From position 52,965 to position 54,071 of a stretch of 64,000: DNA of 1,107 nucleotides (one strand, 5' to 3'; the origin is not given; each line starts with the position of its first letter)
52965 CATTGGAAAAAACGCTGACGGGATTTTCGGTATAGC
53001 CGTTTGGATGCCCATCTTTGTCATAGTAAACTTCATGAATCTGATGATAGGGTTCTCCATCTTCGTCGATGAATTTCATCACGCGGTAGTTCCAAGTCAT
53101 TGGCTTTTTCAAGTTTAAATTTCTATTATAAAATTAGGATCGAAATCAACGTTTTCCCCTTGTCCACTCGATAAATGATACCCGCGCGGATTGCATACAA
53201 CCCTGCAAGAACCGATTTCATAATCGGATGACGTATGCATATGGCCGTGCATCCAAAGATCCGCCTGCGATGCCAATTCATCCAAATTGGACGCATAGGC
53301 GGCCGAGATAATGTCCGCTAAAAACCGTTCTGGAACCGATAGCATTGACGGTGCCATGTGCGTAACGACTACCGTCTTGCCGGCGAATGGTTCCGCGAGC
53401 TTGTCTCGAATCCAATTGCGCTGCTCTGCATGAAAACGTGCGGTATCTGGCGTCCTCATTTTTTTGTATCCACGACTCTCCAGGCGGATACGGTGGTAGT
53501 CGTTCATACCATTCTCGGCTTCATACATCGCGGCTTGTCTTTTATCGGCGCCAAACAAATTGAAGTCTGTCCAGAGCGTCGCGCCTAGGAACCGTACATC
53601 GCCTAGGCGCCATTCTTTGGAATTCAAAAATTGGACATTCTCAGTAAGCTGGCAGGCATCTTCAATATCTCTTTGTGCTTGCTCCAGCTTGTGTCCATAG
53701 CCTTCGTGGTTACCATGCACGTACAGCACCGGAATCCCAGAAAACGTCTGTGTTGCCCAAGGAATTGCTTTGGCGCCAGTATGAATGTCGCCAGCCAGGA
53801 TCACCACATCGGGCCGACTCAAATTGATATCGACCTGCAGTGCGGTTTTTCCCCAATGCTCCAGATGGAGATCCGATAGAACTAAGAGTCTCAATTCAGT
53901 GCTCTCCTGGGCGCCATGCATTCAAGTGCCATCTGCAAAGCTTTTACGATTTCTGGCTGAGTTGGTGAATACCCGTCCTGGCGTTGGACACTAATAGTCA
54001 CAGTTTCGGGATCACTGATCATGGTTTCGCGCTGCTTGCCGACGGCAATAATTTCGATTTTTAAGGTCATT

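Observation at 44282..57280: Four calcineurin-like metallophosphoesterase paralogs, two of them in a four-gene operon with a DEDDh 3'-5' exonuclease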

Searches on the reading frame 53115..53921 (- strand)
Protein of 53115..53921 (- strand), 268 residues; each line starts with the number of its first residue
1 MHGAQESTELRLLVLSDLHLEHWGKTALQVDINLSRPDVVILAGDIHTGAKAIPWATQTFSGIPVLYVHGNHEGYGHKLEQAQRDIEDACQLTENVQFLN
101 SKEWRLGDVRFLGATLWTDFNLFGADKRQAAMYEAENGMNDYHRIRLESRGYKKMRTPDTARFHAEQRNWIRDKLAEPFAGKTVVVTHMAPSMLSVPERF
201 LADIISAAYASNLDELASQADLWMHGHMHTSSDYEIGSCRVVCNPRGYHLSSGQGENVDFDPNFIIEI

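Call 3: search_protein_families(library=pfam, proteins=[window:53115-53921:-], max_evalue=0.01)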
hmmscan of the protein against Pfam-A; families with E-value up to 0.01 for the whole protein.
window:53115-53921:- (268 aa): 2 families
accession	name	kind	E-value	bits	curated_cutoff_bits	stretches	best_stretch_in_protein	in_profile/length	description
PF00149.33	Metallophos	-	1e-12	49.3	21.5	1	10-230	1-190/191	Calcineurin-like phosphoesterase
PF12850.12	Metallophos_2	-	8.5e-11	42.5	27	1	11-242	2-130/154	Calcineurin-like phosphoesterase superfamily domain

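Call 10: search_protein_families(library=ncbifam, proteins=[window:53115-53921:-], max_evalue=0.01)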
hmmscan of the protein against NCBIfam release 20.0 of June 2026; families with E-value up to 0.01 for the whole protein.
window:53115-53921:- (268 aa): 2 families
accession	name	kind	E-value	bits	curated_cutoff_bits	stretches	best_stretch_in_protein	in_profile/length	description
TIGR03729.1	acc_ester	subfamily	6.8e-07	28.9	148.25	1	14-248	4-239/239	putative phosphoesterase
TIGR00040.1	yfcE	subfamily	0.00022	21.3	56.25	1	11-82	2-71/158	YfcE family phosphodiesterase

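Call 11: search_protein_families(library=padloc, proteins=[window:53115-53921:-], max_evalue=0.01)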
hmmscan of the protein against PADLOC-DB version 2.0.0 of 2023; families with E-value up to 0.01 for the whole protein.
window:53115-53921:- (268 aa): 1 family
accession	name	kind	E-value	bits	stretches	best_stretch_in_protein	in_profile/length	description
PDLC04908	PDC-S10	-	2.5e-09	34.7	1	4-126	4-119/223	-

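Call 13: find_encoding_contigs(protein=window:53115-53921:-, flank=6000, max_places=10)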
Protein window:53115-53921:- (268 aa): 1 contig read that carries it; 1 place shown.
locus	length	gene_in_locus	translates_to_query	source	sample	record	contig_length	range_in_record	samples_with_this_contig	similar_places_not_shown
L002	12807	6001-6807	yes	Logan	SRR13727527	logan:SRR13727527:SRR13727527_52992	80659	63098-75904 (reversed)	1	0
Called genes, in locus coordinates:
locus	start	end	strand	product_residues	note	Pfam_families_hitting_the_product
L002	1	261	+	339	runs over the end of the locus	PF01051:Rep3_N, PF21205:Rep3_C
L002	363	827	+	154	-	-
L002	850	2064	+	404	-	PF02195:ParB_N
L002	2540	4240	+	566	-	PF00149:Metallophos (faint)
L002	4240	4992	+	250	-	PF00149:Metallophos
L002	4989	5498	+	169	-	-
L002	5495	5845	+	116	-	-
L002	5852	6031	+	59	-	-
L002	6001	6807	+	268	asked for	PF00149:Metallophos, PF12850:Metallophos_2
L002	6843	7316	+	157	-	-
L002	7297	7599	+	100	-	-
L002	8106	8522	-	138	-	-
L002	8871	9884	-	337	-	PF01381:HTH_3 (faint), PF12844:HTH_19 (faint)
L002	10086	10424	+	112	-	-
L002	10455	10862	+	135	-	-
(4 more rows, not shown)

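Call 20: search_solved_structures(query=window:53115-53921:-, max_evalue=1)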
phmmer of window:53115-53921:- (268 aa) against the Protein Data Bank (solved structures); distinct sequences matched with E-value up to 1: 6.
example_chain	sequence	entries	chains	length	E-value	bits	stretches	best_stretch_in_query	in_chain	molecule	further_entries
6unc_A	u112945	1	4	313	0.04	16.6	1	9-75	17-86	Metallophos domain-containing protein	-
6uxv_H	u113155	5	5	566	0.37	13.4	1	149-211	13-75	Transcription regulatory protein SNF12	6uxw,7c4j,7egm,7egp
9i1w_Ll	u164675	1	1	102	0.63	12.6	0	153-183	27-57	Ribosomal protein eL39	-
7qiw_n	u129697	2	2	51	0.93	12.1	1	153-175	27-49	60S ribosomal protein eL39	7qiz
8azw_X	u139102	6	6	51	0.93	12.1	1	153-175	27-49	eL39 (60S ribosomal protein L39) | 60S ribosomal protein L39-3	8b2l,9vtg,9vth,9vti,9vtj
4v3p_Lo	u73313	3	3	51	0.98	12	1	153-175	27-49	Ribosomal protein L39 | 60S ribosomal protein L39E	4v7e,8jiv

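Call 22: find_homologous_proteins(query=window:53115-53921:-, max_evalue=0.001)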
Query window:53115-53921:- (268 aa): 7767 proteins with E <= 0.001 among 8000 candidates; the best 120 are listed.
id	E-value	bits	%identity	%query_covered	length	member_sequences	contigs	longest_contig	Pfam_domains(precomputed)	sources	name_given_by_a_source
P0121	4.1e-164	563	90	100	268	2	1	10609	PF12850.13,PF00149.34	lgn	-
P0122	7.9e-154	529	84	100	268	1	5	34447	PF12850.13,PF00149.34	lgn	-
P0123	2.9e-132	458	75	97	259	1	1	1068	PF12850.13,PF00149.34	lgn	-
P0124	5.6e-131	454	74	97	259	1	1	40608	PF12850.13,PF00149.34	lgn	-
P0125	4.6e-126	438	69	97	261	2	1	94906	PF12850.13,PF00149.34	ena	-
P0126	3.7e-125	435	71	97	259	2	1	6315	PF12850.13,PF00149.34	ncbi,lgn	-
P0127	2.3e-118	413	69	97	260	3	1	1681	PF12850.13,PF00149.34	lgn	-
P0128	1.3e-113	397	66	97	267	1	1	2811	PF12850.13,PF00149.34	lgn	-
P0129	1.4e-112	394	66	97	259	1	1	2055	PF12850.13,PF00149.34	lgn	-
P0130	2.1e-111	390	67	97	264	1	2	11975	PF12850.13,PF00149.34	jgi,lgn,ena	jgi:predicted phosphodiesterase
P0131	2.5e-111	389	66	97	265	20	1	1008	PF12850.13,PF00149.34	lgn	-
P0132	3.2e-110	386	66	97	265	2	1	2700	PF12850.13,PF00149.34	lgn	-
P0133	8.2e-110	384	64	97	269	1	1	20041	PF12850.13,PF00149.34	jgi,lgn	-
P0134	1.3e-109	384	65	97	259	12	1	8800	PF12850.13,PF00149.34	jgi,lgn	jgi:predicted phosphodiesterase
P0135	1.4e-109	384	65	97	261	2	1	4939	PF12850.13,PF00149.34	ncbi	-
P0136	2.0e-109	383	66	97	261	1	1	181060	PF12850.13,PF00149.34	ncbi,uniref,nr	ncbi:metallophosphoesterase [Undibacterium sp. CY18W]|uniref:Metallophosphoesterase n=1 Tax=Undibact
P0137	2.2e-109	383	64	97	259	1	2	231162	PF12850.13,PF00149.34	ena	-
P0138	5.2e-108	379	64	97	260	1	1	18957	PF12850.13,PF00149.34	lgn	-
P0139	5.6e-108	378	63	97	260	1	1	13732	PF12850.13,PF00149.34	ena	-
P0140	6.7e-108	378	63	97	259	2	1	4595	PF12850.13,PF00149.34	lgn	-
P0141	1.3e-107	377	64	97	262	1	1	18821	PF12850.13,PF00149.34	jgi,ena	-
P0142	2.3e-107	376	62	97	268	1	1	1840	PF12850.13,PF00149.34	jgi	jgi:predicted phosphodiesterase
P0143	4.9e-107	375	66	97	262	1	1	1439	PF12850.13,PF00149.34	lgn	-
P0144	5.0e-107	375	65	97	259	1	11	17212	PF12850.13,PF00149.34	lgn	-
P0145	9.8e-107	374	63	97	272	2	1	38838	PF12850.13,PF00149.34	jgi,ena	-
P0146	1.1e-106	374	63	97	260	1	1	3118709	PF12850.13,PF00149.34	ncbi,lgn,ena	-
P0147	1.6e-106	374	64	97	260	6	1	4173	PF12850.13,PF00149.34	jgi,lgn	jgi:Icc-related predicted phosphoesterase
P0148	2.5e-106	373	62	97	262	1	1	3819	PF12850.13,PF00149.34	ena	-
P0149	2.7e-106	373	62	97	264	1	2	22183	PF12850.13,PF00149.34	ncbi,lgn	-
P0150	3.0e-106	373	66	97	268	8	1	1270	PF12850.13,PF00149.34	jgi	jgi:predicted phosphodiesterase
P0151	3.8e-106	372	61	97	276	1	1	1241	PF12850.13,PF00149.34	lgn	-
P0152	4.0e-106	372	64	97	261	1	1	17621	PF12850.13,PF00149.34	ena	-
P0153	5.1e-106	372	64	97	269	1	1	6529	PF12850.13,PF00149.34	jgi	jgi:predicted phosphodiesterase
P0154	5.9e-106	372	62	97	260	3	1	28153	PF12850.13,PF00149.34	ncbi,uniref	ncbi:metallophosphoesterase [Undibacterium sp. SXout11W]|uniref:metallophosphoesterase n=1 Tax=Undib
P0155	6.0e-106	372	64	97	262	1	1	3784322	PF12850.13,PF00149.34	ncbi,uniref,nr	ncbi:metallophosphoesterase family protein [Herminiimonas arsenitoxidans]|uniref:metallophosphoester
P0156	6.6e-106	372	62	97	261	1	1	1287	PF12850.13,PF00149.34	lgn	-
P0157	6.9e-106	372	63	97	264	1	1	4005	PF12850.13,PF00149.34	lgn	-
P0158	6.9e-106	372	65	96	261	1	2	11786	PF12850.13,PF00149.34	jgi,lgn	-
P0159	7.1e-106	372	60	97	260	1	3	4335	PF12850.13,PF00149.34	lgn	-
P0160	1.0e-105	371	63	97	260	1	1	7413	PF12850.13,PF00149.34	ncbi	ncbi:MAG: metallophosphoesterase family protein [Burkholderiaceae bacterium]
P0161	1.3e-105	371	63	97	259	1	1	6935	PF12850.13,PF00149.34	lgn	-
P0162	1.6e-105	370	64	97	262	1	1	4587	PF12850.13,PF00149.34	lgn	-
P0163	1.6e-105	370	64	97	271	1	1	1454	PF12850.13,PF00149.34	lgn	-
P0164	1.7e-105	370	64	97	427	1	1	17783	PF12850.13,PF00149.34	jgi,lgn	jgi:predicted phosphodiesterase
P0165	1.9e-105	370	63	97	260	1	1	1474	PF12850.13,PF00149.34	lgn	-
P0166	2.1e-105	370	62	97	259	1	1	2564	PF12850.13,PF00149.34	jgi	jgi:predicted phosphodiesterase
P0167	2.2e-105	370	63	97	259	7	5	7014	PF12850.13,PF00149.34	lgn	-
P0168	2.7e-105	370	63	97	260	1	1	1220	PF12850.13,PF00149.34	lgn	-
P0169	3.7e-105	369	63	97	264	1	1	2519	PF12850.13,PF00149.34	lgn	-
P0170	4.9e-105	369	64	97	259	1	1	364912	PF12850.13,PF00149.34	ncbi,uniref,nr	ncbi:metallophosphoesterase [Undibacterium curvum]|uniref:Metallophosphoesterase n=1 Tax=Undibacteri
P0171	5.2e-105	369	61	97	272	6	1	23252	PF12850.13,PF00149.34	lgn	-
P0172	6.6e-105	368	62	97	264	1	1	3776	PF12850.13,PF00149.34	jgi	jgi:predicted phosphodiesterase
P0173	7.3e-105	368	64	97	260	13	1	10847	PF12850.13,PF00149.34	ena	-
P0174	7.5e-105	368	63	97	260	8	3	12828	PF12850.13,PF00149.34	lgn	-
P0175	9.0e-105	368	61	97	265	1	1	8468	PF12850.13,PF00149.34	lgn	-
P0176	9.4e-105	368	63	97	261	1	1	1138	PF12850.13,PF00149.34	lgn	-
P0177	9.7e-105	368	64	97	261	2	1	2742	PF12850.13,PF00149.34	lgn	-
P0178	1.1e-104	368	62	97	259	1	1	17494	PF12850.13,PF00149.34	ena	-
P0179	1.2e-104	368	62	97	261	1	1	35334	PF12850.13,PF00149.34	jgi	jgi:predicted phosphodiesterase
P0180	1.9e-104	367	63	97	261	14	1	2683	PF12850.13,PF00149.34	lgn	-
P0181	1.9e-104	367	63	97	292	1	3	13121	PF12850.13,PF00149.34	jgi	jgi:predicted phosphodiesterase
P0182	2.0e-104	367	61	97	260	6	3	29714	PF12850.13,PF00149.34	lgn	-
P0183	2.0e-104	367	62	97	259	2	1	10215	PF12850.13,PF00149.34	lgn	-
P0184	2.9e-104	366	62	97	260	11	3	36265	PF12850.13,PF00149.34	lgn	-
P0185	3.5e-104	366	63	97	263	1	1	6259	PF12850.13,PF00149.34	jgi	jgi:predicted phosphodiesterase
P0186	4.5e-104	366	63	97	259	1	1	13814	PF12850.13,PF00149.34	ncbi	ncbi:MAG: metallophosphoesterase family protein [Burkholderiaceae bacterium]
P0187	6.0e-104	365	61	97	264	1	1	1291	PF12850.13,PF00149.34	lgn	-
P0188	6.2e-104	365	62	96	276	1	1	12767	PF12850.13,PF00149.34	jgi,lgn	jgi:predicted phosphodiesterase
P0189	6.5e-104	365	62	97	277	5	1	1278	PF12850.13,PF00149.34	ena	-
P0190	9.9e-104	365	63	97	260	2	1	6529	PF12850.13,PF00149.34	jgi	jgi:predicted phosphodiesterase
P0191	1.1e-103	364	62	97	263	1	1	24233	PF12850.13,PF00149.34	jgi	jgi:predicted phosphodiesterase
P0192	1.9e-103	364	62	97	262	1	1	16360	PF12850.13,PF00149.34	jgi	jgi:predicted phosphodiesterase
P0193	2.0e-103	364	61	97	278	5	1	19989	PF12850.13,PF00149.34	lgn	-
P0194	2.7e-103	363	63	97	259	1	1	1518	PF12850.13,PF00149.34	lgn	-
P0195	3.2e-103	363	64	97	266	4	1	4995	PF12850.13,PF00149.34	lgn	-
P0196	4.2e-103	362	61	97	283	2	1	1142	PF12850.13,PF00149.34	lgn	-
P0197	4.2e-103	362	62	97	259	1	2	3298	PF12850.13,PF00149.34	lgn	-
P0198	4.5e-103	362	62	97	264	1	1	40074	PF12850.13,PF00149.34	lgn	-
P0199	4.6e-103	362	61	97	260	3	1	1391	PF12850.13,PF00149.34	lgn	-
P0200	4.9e-103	362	62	97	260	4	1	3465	PF12850.13,PF00149.34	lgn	-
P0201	6.1e-103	362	61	97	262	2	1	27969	PF12850.13,PF00149.34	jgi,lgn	jgi:predicted phosphodiesterase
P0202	6.3e-103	362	62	97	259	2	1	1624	PF12850.13,PF00149.34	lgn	-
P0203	6.7e-103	362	61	97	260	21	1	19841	PF12850.13,PF00149.34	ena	-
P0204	6.8e-103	362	62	97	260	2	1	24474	PF12850.13,PF00149.34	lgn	-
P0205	6.8e-103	362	63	97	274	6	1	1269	PF12850.13,PF00149.34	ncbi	-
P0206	7.2e-103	362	60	97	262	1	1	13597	PF12850.13,PF00149.34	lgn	-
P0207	9.4e-103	361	62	97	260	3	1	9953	PF12850.13,PF00149.34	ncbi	-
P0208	1.0e-102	361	63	97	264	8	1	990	PF12850.13,PF00149.34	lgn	-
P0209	1.1e-102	361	61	97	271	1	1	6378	PF12850.13,PF00149.34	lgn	-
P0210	1.1e-102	361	61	97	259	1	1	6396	PF12850.13,PF00149.34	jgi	jgi:predicted phosphodiesterase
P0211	1.4e-102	361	61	97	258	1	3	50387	PF12850.13,PF00149.34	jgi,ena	-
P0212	1.4e-102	361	61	97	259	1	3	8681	PF12850.13,PF00149.34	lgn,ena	-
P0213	1.8e-102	360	62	97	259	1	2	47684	PF12850.13,PF00149.34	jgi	jgi:predicted phosphodiesterase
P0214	2.1e-102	360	60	97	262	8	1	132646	PF12850.13,PF00149.34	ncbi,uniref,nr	ncbi:metallophosphoesterase [Duganella sp. FT94W]|uniref:Metallophosphoesterase n=1 Tax=Duganella la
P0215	2.1e-102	360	63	97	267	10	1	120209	PF12850.13,PF00149.34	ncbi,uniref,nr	ncbi:metallophosphoesterase family protein [Massilia antarctica]|uniref:metallophosphoesterase famil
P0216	2.1e-102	360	61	97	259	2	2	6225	PF12850.13,PF00149.34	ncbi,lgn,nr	ncbi:MAG TPA: metallophosphoesterase family protein [Duganella sp.]|nr:metallophosphoesterase family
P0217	2.1e-102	360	62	97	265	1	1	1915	PF12850.13,PF00149.34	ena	-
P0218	2.2e-102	360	59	97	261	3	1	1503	PF12850.13,PF00149.34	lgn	-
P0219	2.4e-102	360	61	97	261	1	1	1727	PF12850.13,PF00149.34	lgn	-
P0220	2.5e-102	360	62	97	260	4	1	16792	PF12850.13,PF00149.34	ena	-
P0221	2.6e-102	360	61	97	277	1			PF12850.13,PF00149.34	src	-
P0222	4.7e-102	359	63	97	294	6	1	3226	PF12850.13,PF00149.34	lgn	-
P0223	4.7e-102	359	61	97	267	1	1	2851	PF12850.13,PF00149.34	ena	-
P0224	5.2e-102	359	60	97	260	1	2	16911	PF12850.13,PF00149.34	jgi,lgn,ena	-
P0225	5.3e-102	359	61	97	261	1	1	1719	PF12850.13,PF00149.34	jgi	jgi:predicted phosphodiesterase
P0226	8.4e-102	358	60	97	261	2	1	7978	PF12850.13,PF00149.34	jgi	jgi:Icc-related predicted phosphoesterase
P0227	8.6e-102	358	61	96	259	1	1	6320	PF12850.13,PF00149.34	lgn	-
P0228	9.3e-102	358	61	97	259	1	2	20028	PF12850.13,PF00149.34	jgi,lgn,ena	-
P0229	9.9e-102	358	61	97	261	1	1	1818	PF12850.13,PF00149.34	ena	-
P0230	1.0e-101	358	59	97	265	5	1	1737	PF12850.13,PF00149.34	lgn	-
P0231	1.0e-101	358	62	97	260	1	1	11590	PF12850.13,PF00149.34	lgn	-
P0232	1.1e-101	358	61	97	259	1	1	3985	PF12850.13,PF00149.34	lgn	-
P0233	1.4e-101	358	60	97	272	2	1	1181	PF12850.13,PF00149.34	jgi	jgi:predicted phosphodiesterase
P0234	1.4e-101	357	60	97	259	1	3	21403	PF12850.13,PF00149.34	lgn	-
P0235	1.5e-101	357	61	97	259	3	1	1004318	PF12850.13,PF00149.34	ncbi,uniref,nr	ncbi:metallophosphoesterase [Undibacterium sp. 14-3-2]|uniref:metallophosphoesterase n=1 Tax=Undibac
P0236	1.7e-101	357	61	97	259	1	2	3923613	PF12850.13,PF00149.34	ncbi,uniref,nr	ncbi:metallophosphoesterase family protein [Herbaspirillum sp. RTI4]|uniref:metallophosphoesterase f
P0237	2.4e-101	357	62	97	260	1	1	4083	PF12850.13,PF00149.34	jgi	-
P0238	2.6e-101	357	61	97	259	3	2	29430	PF12850.13,PF00149.34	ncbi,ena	-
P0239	3.2e-101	356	60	97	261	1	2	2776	PF12850.13,PF00149.34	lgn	-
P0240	3.3e-101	356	61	97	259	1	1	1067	PF12850.13,PF00149.34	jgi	jgi:DNA repair exonuclease SbcCD nuclease subunit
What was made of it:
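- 53115..53921 (-): MPP_B: 268-aa A/B/D-type metallophosphoesterase and sixth gene of the same co-directional array. More than 7700 homologues (call 22).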

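Call 24: find_encoding_contigs(protein=P0155, flank=8000, max_places=3)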
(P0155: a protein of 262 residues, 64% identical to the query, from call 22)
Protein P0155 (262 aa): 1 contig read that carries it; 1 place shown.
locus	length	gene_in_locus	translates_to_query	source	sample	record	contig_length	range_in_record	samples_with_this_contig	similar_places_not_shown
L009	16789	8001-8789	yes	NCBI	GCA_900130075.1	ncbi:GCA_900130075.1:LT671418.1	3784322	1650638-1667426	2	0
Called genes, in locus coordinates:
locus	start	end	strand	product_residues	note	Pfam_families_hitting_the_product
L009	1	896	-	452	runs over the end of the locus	PF00072:Response_reg, PF00158:Sigma54_activat, PF14532:Sigma54_activ_2, PF07724:AAA_2 (faint), PF07728:AAA_5, PF25601:AAA_lid_14, PF02954:HTH_8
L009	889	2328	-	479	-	PF00672:HAMP, PF00512:HisKA (weak), PF02518:HATPase_c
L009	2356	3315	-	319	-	PF12974:Phosphonate-bd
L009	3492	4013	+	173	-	PF00355:Rieske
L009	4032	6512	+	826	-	PF18465:Rieske_3, PF00384:Molybdopterin, PF01568:Molydop_binding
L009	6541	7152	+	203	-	PF00881:Nitroreductase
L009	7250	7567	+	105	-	PF13442:Cytochrome_CBB3 (weak), PF00034:Cytochrom_C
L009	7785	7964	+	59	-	-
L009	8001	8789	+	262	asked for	PF00149:Metallophos, PF12850:Metallophos_2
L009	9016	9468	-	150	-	-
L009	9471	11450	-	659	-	-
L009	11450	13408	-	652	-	-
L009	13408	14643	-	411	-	PF02899:Phage_int_SAM_1, PF00589:Phage_integrase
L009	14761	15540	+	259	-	PF00155:Aminotran_1_2, PF12897:Asp_aminotransf (weak)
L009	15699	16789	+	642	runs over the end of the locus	PF02518:HATPase_c, PF13589:HATPase_c_3, PF00183:HSP90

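Call 25: find_encoding_contigs(protein=P0122, flank=10000, max_places=3)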
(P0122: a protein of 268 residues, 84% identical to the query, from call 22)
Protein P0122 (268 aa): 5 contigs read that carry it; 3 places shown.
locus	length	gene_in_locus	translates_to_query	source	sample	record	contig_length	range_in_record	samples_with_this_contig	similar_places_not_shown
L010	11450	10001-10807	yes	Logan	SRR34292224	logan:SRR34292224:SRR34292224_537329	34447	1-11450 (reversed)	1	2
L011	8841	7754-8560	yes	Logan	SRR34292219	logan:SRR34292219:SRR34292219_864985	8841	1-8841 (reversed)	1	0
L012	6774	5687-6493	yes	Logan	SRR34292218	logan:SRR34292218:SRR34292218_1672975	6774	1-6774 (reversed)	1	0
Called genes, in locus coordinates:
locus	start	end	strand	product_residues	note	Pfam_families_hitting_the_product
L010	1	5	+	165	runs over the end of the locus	PF00565:SNase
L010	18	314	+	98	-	-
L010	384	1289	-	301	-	PF05658:YadA_head (weak), PF05662:YadA_stalk (weak)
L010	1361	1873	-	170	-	PF13441:Gly-zipper_YMGG (weak), PF05433:Rick_17kDa_Anti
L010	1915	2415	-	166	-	-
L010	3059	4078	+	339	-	PF01051:Rep3_N, PF21205:Rep3_C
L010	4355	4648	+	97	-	-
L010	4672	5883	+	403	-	PF02195:ParB_N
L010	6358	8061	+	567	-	PF00149:Metallophos (faint)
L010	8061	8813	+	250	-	PF00149:Metallophos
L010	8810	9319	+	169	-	PF16473:Rv2179c-like (faint)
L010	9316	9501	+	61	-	-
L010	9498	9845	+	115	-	-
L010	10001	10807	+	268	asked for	PF00149:Metallophos, PF12850:Metallophos_2 (weak)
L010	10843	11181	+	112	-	-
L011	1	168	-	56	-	?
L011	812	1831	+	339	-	PF01051:Rep3_N, PF21205:Rep3_C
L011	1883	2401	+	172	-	-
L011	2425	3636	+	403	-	PF02195:ParB_N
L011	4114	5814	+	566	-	PF00149:Metallophos (faint)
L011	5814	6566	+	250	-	PF00149:Metallophos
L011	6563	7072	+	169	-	PF16473:Rv2179c-like (faint)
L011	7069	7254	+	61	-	-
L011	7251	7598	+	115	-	-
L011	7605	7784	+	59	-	-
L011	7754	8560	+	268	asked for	PF00149:Metallophos, PF12850:Metallophos_2 (weak)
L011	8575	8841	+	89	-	?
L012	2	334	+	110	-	?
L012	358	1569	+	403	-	PF02195:ParB_N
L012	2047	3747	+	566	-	PF00149:Metallophos (faint)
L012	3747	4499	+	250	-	PF00149:Metallophos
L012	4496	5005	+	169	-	PF16473:Rv2179c-like (faint)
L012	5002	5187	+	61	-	-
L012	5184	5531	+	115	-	-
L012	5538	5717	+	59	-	-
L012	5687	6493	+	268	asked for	PF00149:Metallophos, PF12850:Metallophos_2 (weak)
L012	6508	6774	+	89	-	?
